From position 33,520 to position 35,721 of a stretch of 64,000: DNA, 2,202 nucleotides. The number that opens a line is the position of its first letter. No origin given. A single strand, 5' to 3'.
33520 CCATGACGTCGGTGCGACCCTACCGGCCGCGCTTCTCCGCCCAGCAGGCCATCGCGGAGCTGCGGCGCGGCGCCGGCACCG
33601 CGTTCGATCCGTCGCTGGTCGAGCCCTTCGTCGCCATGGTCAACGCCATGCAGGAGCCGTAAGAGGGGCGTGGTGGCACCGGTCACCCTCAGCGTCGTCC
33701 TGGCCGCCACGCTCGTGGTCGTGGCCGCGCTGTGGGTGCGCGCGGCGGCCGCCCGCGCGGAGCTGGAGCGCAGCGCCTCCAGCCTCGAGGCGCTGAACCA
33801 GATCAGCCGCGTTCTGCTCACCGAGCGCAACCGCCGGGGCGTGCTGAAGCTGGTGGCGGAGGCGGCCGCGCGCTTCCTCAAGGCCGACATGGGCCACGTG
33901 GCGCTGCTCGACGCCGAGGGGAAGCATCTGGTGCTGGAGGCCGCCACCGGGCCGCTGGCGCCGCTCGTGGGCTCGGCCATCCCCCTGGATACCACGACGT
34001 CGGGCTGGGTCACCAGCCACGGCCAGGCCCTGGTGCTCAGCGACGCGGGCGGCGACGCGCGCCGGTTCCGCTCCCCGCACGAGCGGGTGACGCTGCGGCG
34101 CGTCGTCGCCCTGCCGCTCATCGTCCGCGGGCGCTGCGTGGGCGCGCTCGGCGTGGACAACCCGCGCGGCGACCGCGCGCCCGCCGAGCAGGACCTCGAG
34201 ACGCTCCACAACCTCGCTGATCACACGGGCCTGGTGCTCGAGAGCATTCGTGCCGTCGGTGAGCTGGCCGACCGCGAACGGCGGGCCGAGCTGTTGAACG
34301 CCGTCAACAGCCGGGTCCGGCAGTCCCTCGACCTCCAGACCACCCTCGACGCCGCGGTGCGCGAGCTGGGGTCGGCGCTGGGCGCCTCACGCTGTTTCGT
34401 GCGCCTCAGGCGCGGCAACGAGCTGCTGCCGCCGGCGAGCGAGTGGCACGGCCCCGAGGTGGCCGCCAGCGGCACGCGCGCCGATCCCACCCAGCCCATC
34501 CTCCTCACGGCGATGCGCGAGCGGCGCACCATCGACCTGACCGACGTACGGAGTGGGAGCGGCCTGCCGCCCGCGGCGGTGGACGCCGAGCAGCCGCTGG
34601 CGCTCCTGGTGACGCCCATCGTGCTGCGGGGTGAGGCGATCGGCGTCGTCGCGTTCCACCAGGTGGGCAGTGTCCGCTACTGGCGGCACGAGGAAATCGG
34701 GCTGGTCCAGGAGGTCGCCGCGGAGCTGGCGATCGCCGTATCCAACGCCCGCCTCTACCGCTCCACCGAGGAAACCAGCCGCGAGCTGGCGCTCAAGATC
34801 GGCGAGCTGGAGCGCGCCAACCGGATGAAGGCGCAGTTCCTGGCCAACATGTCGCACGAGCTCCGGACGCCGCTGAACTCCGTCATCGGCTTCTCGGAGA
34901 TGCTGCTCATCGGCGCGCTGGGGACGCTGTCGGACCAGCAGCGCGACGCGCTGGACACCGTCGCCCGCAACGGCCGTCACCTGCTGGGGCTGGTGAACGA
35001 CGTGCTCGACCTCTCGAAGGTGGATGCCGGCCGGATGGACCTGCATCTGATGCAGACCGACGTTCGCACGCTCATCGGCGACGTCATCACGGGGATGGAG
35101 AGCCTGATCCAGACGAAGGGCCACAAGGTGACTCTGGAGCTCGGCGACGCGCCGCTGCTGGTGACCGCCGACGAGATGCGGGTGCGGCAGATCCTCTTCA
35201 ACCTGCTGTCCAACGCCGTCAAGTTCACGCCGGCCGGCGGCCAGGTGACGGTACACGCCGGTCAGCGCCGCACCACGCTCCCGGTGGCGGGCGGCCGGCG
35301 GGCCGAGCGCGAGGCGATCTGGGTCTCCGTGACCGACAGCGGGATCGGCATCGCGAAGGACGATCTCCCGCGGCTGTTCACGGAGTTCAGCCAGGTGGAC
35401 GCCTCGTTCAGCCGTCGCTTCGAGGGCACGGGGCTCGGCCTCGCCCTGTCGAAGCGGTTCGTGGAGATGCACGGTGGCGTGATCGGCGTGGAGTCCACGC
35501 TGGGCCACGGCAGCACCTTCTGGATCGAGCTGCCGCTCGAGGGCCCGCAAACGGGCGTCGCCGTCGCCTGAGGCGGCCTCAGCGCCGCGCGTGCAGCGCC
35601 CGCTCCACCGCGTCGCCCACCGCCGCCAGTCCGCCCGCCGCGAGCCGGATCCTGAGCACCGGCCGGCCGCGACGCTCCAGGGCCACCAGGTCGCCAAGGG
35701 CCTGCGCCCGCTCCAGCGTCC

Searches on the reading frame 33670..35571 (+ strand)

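Call 77: search_protein_families(library=pfam, proteins=[window:33670-35571:+], max_evalue=0.00001)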
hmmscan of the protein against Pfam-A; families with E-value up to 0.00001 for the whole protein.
window:33670-35571:+ (633 aa): 5 families
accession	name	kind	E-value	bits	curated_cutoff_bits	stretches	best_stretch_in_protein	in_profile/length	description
PF01590.32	GAF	-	6.3e-31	108.1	22.4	2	221-357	1-133/133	GAF domain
PF02518.31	HATPase_c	-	1.8e-29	102.8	26.4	1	501-624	2-110/111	Histidine kinase-, DNA gyrase B-, and HSP90-like ATPase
PF13185.12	GAF_2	-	1.9e-25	90.1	28.6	2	53-191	2-136/136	GAF domain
PF00512.31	HisKA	-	8.9e-22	77.4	26.9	1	386-454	1-66/66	His Kinase A (phospho-acceptor) domain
PF13492.12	GAF_3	-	1e-16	62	27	2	62-191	9-128/129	GAF domain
